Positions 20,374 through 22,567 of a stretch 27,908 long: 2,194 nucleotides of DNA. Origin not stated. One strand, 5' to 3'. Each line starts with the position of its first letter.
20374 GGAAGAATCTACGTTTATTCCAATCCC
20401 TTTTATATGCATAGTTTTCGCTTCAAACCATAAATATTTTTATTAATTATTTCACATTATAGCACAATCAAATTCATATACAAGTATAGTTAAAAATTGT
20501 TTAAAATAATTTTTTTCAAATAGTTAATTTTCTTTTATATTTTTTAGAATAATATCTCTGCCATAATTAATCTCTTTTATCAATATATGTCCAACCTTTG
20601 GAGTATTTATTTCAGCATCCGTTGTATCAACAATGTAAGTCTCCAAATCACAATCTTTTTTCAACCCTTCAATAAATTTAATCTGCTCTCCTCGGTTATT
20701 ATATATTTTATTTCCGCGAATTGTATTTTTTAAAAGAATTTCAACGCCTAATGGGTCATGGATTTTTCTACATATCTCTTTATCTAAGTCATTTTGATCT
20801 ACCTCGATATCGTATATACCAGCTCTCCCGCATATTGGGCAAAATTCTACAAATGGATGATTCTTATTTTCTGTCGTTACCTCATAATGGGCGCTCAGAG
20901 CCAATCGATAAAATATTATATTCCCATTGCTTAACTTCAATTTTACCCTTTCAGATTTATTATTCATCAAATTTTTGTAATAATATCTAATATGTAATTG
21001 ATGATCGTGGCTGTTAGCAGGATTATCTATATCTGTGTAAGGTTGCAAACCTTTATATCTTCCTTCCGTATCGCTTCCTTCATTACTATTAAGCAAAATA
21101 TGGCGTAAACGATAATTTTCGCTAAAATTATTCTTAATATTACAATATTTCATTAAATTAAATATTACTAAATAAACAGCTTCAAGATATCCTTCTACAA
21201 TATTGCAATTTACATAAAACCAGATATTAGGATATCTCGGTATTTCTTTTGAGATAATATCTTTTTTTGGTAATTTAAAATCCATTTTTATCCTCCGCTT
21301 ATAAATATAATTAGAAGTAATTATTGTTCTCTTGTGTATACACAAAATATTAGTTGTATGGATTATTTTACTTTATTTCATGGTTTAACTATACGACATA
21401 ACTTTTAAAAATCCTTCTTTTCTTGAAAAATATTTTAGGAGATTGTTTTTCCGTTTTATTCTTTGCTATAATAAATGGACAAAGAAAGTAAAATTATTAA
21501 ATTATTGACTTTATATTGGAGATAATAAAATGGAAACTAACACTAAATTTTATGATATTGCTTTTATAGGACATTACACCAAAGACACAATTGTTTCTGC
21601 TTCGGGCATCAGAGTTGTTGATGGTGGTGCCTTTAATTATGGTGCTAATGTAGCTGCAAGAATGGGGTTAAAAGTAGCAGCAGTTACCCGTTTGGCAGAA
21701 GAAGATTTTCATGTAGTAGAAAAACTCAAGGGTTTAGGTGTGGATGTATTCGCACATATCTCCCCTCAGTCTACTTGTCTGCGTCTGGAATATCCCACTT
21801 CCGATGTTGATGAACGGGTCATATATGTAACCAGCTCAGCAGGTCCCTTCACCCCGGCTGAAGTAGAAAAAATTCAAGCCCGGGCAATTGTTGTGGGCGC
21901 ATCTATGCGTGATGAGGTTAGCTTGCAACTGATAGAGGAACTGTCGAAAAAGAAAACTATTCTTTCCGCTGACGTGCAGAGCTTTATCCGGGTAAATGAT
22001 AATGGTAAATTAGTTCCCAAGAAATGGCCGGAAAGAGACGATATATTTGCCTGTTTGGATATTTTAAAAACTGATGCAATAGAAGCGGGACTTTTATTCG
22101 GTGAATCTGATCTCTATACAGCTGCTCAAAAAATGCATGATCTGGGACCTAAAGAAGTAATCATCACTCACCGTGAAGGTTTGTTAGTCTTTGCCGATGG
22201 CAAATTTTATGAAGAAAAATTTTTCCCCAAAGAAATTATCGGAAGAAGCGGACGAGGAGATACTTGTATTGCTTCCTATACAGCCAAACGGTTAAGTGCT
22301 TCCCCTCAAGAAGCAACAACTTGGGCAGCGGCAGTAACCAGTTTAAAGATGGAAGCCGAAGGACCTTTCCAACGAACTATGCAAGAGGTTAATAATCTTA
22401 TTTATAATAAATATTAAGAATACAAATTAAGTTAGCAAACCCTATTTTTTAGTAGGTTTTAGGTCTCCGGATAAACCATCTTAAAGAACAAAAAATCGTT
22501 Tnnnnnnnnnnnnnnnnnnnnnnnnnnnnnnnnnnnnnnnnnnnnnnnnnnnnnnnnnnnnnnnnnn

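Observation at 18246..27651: Candidate undescribed PPi-driven cyclitol/sugar-phosphate pathway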

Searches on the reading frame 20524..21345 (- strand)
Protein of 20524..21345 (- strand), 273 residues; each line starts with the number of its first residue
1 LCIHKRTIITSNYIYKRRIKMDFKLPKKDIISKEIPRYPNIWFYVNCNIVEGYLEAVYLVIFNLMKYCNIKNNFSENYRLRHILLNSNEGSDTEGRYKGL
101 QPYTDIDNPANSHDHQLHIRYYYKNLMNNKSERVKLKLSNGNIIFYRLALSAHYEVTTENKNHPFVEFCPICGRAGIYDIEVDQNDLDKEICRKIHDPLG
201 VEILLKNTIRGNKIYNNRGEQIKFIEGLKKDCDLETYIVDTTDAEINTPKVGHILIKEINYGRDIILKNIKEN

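Call 3: search_protein_families(library=pfam, proteins=[window:20524-21345:-])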
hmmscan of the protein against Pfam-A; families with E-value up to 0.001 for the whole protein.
window:20524-21345:- (273 aa): 0 families

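Call 4: search_protein_families(library=ncbifam, proteins=[window:20524-21345:-])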
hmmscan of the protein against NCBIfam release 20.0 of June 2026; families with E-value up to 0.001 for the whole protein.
window:20524-21345:- (273 aa): 0 families

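Call 9: search_solved_structures(query=window:20524-21345:-, max_evalue=1)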
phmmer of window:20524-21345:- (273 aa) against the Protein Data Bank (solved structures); distinct sequences matched with E-value up to 1: 0.

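Call 22: find_homologous_proteins(query=window:20524-21345:-)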
Query window:20524-21345:- (273 aa): 164 proteins with E <= 0.001 among 660 candidates; the best 120 are listed. Only proteins of 150 to 478 residues were searched: fused or split forms outside these lengths cannot appear, so this answer is no evidence that the protein stands alone or is whole; lengths 'longer' or 'shorter' looks for them.
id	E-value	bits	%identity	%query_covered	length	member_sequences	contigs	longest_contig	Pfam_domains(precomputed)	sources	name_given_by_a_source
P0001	7.7e-153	526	91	93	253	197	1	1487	-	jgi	-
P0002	1.9e-145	502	83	93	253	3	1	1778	-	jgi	-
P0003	4.0e-128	445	87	82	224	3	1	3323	-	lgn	-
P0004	2.6e-126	439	74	93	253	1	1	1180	-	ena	-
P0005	2.9e-126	439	72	93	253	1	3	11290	-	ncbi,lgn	-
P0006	3.7e-126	438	75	93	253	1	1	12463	-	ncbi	-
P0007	1.1e-124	434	74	93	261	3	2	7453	-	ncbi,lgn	-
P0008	2.2e-121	423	87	78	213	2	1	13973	-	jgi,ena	-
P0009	2.7e-99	350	61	88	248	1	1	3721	-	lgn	-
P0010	1.2e-95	338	59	88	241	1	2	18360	-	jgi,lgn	-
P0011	7.9e-84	300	58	82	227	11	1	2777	-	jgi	-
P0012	2.4e-77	278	51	88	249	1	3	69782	-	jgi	jgi:hypothetical protein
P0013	4.5e-74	268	51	86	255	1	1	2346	-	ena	-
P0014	1.0e-72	263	50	86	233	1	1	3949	-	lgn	-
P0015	1.3e-71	259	48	86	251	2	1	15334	-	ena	-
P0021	1.5e-39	154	38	86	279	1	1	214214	-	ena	-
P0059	3.7e-35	140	34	86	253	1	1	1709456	-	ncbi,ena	-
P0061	4.5e-35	140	39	77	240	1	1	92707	-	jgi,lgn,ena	-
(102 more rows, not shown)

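Call 25: find_encoding_contigs(protein=P0012, flank=10000, max_places=2)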
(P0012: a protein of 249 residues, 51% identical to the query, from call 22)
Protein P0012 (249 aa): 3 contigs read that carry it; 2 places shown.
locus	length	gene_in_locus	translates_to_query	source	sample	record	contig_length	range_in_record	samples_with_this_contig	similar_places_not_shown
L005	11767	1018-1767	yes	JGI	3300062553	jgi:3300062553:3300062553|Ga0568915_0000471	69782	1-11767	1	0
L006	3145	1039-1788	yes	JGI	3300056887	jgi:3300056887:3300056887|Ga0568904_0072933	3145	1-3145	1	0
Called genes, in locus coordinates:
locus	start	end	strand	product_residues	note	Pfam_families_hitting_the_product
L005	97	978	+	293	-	PF00528:BPD_transp_1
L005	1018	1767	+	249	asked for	-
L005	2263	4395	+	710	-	PF03118:RNA_pol_A_CTD, PF04545:Sigma70_r4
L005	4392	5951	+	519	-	PF00583:Acetyltransf_1, PF13673:Acetyltransf_10, PF13508:Acetyltransf_7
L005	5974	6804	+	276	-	-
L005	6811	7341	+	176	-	-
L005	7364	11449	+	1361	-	-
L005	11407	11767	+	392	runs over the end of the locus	-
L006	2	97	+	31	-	?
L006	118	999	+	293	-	PF00528:BPD_transp_1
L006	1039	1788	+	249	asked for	-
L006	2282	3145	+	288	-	?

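Call 26: find_encoding_contigs(protein=P0010, flank=10000, max_places=2)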
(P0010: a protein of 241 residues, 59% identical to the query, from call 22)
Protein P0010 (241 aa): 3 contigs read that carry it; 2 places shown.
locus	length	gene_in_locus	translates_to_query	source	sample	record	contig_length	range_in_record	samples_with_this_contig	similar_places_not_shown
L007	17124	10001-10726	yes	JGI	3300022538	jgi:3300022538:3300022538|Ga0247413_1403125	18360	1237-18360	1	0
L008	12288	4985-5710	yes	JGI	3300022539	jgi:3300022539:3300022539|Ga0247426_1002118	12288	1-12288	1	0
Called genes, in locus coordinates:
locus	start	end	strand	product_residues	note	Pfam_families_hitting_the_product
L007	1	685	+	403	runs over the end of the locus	PF12715:Abhydrolase_7 (weak), PF02129:Peptidase_S15 (faint), PF22244:GCE_fung (faint)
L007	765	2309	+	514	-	-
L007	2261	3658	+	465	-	PF02056:Glyco_hydro_4, PF11975:Glyco_hydro_4C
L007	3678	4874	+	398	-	PF01208:URO-D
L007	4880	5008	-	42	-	-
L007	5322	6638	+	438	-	PF00202:Aminotran_3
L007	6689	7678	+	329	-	PF02733:Dak1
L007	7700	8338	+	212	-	PF02734:Dak2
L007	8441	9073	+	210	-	PF12844:HTH_19, PF13560:HTH_31, PF01381:HTH_3, PF13443:HTH_26, PF07883:Cupin_2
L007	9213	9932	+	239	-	PF00702:Hydrolase, PF13419:HAD_2, PF13242:Hydrolase_like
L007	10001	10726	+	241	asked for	-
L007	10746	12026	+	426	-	PF02811:PHP (weak)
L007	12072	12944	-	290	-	PF12706:Lactamase_B_2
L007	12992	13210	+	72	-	-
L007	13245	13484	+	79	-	-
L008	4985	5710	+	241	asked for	-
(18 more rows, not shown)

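Call 27: find_encoding_contigs(protein=P0006, flank=10000, max_places=2)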
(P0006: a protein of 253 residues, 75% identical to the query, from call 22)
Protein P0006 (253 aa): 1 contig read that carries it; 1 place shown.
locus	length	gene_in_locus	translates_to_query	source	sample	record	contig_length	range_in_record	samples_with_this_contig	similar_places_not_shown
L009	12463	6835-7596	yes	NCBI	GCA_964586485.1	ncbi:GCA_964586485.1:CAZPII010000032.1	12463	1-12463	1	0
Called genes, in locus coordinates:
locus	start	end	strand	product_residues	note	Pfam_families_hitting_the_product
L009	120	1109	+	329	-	PF00586:AIRS, PF02769:AIRS_C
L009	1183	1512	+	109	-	-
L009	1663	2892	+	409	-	PF01136:Peptidase_U32, PF16325:Peptidase_U32_C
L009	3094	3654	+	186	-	PF00857:Isochorismatase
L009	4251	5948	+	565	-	PF01520:Amidase_3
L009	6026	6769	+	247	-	PF03009:GDPD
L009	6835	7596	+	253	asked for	-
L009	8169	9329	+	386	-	PF01547:SBP_bac_1, PF13531:SBP_bac_11 (faint), PF13416:SBP_bac_8, PF13343:SBP_bac_6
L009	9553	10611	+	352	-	PF00005:ABC_tran, PF13304:AAA_21 (faint)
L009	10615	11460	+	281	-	PF00528:BPD_transp_1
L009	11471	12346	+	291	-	PF00528:BPD_transp_1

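Call 30: predict_structure(alignment_id=A1)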
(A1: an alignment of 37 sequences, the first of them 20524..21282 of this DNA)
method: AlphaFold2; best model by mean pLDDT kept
length: 252 residues; sequences in the alignment: 37
mean_pLDDT: 85.5   pTM: 0.87
mean pLDDT of the five models: 85.5, 85.6, 84.7, 83.9, 79.0
residues with pLDDT >= 90: 104; 70-90: 117; 50-70: 28; < 50: 3
segments of 3 or more residues with pLDDT < 50: none
pLDDT, mean of each block of 10 residues (from residue 1): 87 86 95 91 89 57 65 88 82 91 93 92 96 84 69 84 86 93 93 89 89 93 88 92 71 64
secondary structure, 60 per line:
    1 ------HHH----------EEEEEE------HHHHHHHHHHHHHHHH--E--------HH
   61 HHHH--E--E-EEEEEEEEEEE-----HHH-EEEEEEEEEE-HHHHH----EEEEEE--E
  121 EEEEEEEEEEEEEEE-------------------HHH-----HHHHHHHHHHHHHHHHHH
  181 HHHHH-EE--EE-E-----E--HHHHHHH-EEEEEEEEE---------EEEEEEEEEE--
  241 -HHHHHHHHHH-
elements in order: E20-25 H32-47 H59-64 E72-82 E92-101 H103-107 E112-117 E120-135 H163-185 H203-209 E211-219 E229-238 H242-251

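Call 38: fold_search(model_id=the predicted structure, library=pdb)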
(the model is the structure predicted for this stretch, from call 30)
No match with E <= 0.001 here; weaker rows may still be real.
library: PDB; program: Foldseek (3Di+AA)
matches with E <= 10: 500; with E <= 0.001: 0
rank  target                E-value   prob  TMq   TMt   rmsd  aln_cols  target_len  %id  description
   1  3oor_A                5.2e-02  0.05  0.10  0.11  16.6       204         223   12  I-SceI mutant (K86R/G100T)complexed with C/G+4 DNA substrate (released 2010-11-17)
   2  2wkp                  5.9e-02  0.08  0.15  0.13  13.1       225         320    8  Structure of a photoactivatable Rac1 containing Lov2 Wildtype (released 2009-08-18)
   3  8old_C                7.1e-02  0.08  0.17  0.18  13.6       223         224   14  Crystal structure of Archaeoglobus fulgidus AfAgo-N protein representing N-L1-L2 domains (released 2024-01-24)
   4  5a0m_A                7.6e-02  0.04  0.11  0.12  16.7       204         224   12  THE CRYSTAL STRUCTURE OF I-SCEI IN COMPLEX WITH ITS TARGET DNA IN THE PRESENCE OF MN (released 2016-05-04)
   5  8olj                  1.0e-01  0.08  0.15  0.16  11.2       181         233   12  Crystal structure of Archaeoglobus fulgidus AfAgo-N protein representing N-L1-L2 domains (released 2024-01-24)
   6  1r7m_A                1.2e-01  0.04  0.11  0.12  17.0       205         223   12  The homing endonuclease I-SceI bound to its DNA recognition region (released 2004-10-26)
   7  1kaf_A                1.2e-01  0.04  0.08  0.14  17.9       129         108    8  DNA Binding Domain Of The Phage T4 Transcription Factor MotA (AA105-211) (released 2001-11-21)
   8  5jlt_B                1.3e-01  0.06  0.10  0.19  17.3       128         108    8  The crystal structure of the bacteriophage T4 MotA C-terminal domain in complex with dsDNA reveals a novel protein-DNA (released 2017-05-03)
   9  5a0m_B                1.6e-01  0.04  0.11  0.12  16.8       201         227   12  THE CRYSTAL STRUCTURE OF I-SCEI IN COMPLEX WITH ITS TARGET DNA IN THE PRESENCE OF MN (released 2016-05-04)
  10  9vx6_X                1.8e-01  0.10  0.11  0.08   7.6        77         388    8  Helical structure of gRNA-tDNA SPARDA complex (released 2026-01-14)
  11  5ux0_D                1.9e-01  0.14  0.14  0.07   7.7       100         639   10  X-ray crystal structure of Marinitoga piezophila Argonaute in complex with 5' OH guide RNA and target DNA (released 2017-05-03)
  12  2wkq                  2.0e-01  0.04  0.13  0.11  14.7       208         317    9  Structure of a photoactivatable Rac1 containing the Lov2 C450A Mutant (released 2009-08-18)
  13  2wkr                  2.2e-01  0.04  0.14  0.12  13.5       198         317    8  Structure of a photoactivatable Rac1 containing the Lov2 C450M Mutant (released 2009-08-18)
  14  4qni                  2.3e-01  0.06  0.09  0.08   9.1        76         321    9  Crystal structure of an auxiliary nutrient binding protein (BT3507) from Bacteroides thetaiotaomicron VPI-5482 at 2.30 A (released 2014-08-13)
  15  5ux0_A                2.3e-01  0.15  0.14  0.07   7.4       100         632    9  X-ray crystal structure of Marinitoga piezophila Argonaute in complex with 5' OH guide RNA and target DNA (released 2017-05-03)
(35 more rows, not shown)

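Call 77: find_encoding_contigs(protein=P0021, flank=6000, max_places=1)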
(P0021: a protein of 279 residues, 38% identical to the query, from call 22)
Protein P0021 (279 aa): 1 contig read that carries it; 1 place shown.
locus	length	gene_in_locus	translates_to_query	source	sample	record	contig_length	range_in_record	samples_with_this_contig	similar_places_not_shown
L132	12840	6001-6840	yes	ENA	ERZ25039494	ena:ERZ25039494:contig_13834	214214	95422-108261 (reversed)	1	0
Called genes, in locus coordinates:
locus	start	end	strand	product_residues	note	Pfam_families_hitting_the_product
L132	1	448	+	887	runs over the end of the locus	PF12704:MacB_PCD, PF02687:FtsX, PF12704:MacB_PCD, PF02687:FtsX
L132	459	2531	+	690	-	PF01011:PQQ, PF13360:PQQ_2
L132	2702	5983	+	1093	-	PF13620:CarboxypepD_reg, PF13715:CarbopepD_reg_2 (weak), PF25183:OMP_b-brl_4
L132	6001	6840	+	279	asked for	-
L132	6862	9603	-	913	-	PF12704:MacB_PCD, PF02687:FtsX, PF12704:MacB_PCD, PF02687:FtsX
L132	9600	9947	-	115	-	PF03551:PadR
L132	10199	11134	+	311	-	-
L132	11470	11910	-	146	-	PF10604:Polyketide_cyc2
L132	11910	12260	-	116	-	-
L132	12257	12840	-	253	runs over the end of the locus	PF12147:Methyltransf_20 (faint), PF08242:Methyltransf_12 (faint), PF13649:Methyltransf_25 (weak)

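Call 78: find_encoding_contigs(protein=P0059, flank=6000, max_places=1)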
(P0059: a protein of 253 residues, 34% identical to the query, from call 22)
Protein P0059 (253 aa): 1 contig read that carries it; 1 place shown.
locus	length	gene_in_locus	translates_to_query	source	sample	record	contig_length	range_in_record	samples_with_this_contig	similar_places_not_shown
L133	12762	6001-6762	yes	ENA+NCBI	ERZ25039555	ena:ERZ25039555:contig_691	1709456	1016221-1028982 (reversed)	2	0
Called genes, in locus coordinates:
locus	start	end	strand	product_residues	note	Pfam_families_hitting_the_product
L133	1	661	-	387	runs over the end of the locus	PF16670:PI-PLC-C1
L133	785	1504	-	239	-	-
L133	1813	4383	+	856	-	PF13620:CarboxypepD_reg, PF13715:CarbopepD_reg_2 (weak), PF25183:OMP_b-brl_4, PF00593:TonB_dep_Rec_b-barrel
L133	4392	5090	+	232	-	PF25183:OMP_b-brl_4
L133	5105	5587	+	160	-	-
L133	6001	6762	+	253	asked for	-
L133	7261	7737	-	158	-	PF02627:CMD (weak)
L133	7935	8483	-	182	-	PF00072:Response_reg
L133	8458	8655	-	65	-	PF13561:adh_short_C2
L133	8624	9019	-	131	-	PF13561:adh_short_C2, PF00106:adh_short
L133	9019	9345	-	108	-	PF12680:SnoaL_2 (weak)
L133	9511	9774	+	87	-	PF01638:HxlR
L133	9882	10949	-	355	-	PF02738:MoCoBD_1, PF20256:MoCoBD_2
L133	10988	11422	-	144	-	-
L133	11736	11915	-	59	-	-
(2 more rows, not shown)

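Call 79: find_encoding_contigs(protein=P0061, flank=6000, max_places=1)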
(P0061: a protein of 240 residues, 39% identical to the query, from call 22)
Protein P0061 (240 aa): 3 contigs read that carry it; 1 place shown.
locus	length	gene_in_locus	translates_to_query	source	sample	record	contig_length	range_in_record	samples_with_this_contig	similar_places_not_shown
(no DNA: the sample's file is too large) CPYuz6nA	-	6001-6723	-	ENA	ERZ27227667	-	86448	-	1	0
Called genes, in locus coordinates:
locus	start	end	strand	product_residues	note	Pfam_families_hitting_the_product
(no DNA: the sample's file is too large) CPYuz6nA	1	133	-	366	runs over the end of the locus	PF01208:URO-D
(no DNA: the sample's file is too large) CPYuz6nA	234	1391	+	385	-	PF00072:Response_reg, PF07228:SpoIIE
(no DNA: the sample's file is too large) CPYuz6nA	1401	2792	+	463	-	PF02518:HATPase_c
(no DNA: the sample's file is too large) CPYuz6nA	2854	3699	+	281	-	PF00990:GGDEF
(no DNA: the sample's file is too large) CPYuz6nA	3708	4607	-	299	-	PF00582:Usp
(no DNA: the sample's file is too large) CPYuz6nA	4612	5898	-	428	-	PF01566:Nramp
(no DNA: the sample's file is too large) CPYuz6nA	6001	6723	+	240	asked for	-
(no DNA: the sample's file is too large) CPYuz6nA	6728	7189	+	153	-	-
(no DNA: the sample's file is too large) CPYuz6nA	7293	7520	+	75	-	-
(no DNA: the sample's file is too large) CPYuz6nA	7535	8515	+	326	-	PF22396:DUF6976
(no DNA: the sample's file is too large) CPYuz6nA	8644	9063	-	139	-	PF02566:OsmC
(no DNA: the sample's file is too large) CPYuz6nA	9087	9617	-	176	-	PF01814:Hemerythrin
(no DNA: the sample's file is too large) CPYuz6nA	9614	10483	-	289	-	PF02775:TPP_enzyme_C, PF12367:PFO_beta_C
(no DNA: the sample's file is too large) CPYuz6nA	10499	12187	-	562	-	PF01558:POR, PF01855:POR_N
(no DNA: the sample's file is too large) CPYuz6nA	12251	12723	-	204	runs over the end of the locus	PF00258:Flavodoxin_1, PF02525:Flavodoxin_2, PF03358:FMN_red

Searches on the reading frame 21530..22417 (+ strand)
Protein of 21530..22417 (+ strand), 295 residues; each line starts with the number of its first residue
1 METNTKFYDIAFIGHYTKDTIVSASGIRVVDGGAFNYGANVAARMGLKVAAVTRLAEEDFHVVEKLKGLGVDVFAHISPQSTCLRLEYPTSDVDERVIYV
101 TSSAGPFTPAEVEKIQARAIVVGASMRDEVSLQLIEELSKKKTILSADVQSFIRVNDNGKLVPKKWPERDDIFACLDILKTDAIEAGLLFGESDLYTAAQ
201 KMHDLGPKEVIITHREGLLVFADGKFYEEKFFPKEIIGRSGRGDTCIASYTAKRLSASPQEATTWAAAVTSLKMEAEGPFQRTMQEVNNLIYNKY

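Call 3: search_protein_families(library=pfam, proteins=[window:21530-22417:+])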
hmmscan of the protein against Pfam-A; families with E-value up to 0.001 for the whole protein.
window:21530-22417:+ (295 aa): 1 family
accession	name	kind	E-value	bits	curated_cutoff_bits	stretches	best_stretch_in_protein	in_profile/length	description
PF00294.29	PfkB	-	4.1e-14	53.1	25.8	1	23-278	27-294/302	pfkB family carbohydrate kinase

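Call 4: search_protein_families(library=ncbifam, proteins=[window:21530-22417:+])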
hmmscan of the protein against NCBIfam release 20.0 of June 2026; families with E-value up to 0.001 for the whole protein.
window:21530-22417:+ (295 aa): 9 families
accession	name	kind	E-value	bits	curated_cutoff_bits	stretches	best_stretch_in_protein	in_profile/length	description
NF041332.1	KDG_KDGal_kin_Halo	equivalog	7e-12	45.4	440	1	22-292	23-311/320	bifunctional 2-dehydro-3-deoxygluconokinase/2-dehydro-3-deoxygalactonokinase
NF040938.1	KDG_KDGal_kin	equivalog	2.9e-08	33.2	400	1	30-275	29-285/305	bifunctional 2-dehydro-3-deoxygluconokinase/2-dehydro-3-deoxygalactonokinase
TIGR03168.1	1-PFK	subfamily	5.6e-06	25.5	216.4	1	192-290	198-298/305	hexose kinase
TIGR04382.1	myo_inos_iolC_N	equivalog_domain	6.2e-06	25.7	300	0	177-275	190-291/309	5-dehydro-2-deoxygluconokinase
TIGR03828.1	pfkB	equivalog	6.6e-06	25.4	292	1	192-289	198-297/305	1-phosphofructokinase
NF049991.1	TagKinase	equivalog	1.7e-05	23.8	420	1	43-287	52-311/321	tagatose kinase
NF041633.1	trifunc_aldol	exception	1.8e-05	23.4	700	0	219-291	496-570/580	KHG/KDPG aldolase/sugar kinase fusion protein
TIGR02152.1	D_ribokin_bact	equivalog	2.7e-05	23.7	299.65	1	163-278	163-285/298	ribokinase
TIGR02198.1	rfaE_dom_I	equivalog_domain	0.00048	19.4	345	0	192-289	211-312/315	D-glycero-beta-D-manno-heptose-7-phosphate kinase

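Call 6: search_solved_structures(query=window:21530-22417:+, max_evalue=0.001, show_alignments=2)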
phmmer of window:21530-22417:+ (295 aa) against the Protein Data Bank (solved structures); distinct sequences matched with E-value up to 0.001: 6.
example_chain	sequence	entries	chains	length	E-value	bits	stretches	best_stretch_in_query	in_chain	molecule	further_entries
7e4l_A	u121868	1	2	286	5.8e-47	163.6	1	10-284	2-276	PfkB domain-containing protein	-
1vk4_A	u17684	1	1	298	9.1e-46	159.7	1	8-284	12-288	PfkB Carbohydrate kinase TM0415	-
5ysp_A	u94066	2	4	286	1.9e-45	158.6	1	10-284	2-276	TM0415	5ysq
3kd6_A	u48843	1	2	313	5.6e-07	32.5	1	165-281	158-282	Carbohydrate kinase, PfkB family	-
1wye_A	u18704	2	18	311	8.1e-06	28.6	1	43-272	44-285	2-keto-3-deoxygluconate kinase | hypothetical fructokinase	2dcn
1v19_A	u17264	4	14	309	2.2e-05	27.2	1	29-263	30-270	2-KETO-3-DEOXYGLUCONATE KINASE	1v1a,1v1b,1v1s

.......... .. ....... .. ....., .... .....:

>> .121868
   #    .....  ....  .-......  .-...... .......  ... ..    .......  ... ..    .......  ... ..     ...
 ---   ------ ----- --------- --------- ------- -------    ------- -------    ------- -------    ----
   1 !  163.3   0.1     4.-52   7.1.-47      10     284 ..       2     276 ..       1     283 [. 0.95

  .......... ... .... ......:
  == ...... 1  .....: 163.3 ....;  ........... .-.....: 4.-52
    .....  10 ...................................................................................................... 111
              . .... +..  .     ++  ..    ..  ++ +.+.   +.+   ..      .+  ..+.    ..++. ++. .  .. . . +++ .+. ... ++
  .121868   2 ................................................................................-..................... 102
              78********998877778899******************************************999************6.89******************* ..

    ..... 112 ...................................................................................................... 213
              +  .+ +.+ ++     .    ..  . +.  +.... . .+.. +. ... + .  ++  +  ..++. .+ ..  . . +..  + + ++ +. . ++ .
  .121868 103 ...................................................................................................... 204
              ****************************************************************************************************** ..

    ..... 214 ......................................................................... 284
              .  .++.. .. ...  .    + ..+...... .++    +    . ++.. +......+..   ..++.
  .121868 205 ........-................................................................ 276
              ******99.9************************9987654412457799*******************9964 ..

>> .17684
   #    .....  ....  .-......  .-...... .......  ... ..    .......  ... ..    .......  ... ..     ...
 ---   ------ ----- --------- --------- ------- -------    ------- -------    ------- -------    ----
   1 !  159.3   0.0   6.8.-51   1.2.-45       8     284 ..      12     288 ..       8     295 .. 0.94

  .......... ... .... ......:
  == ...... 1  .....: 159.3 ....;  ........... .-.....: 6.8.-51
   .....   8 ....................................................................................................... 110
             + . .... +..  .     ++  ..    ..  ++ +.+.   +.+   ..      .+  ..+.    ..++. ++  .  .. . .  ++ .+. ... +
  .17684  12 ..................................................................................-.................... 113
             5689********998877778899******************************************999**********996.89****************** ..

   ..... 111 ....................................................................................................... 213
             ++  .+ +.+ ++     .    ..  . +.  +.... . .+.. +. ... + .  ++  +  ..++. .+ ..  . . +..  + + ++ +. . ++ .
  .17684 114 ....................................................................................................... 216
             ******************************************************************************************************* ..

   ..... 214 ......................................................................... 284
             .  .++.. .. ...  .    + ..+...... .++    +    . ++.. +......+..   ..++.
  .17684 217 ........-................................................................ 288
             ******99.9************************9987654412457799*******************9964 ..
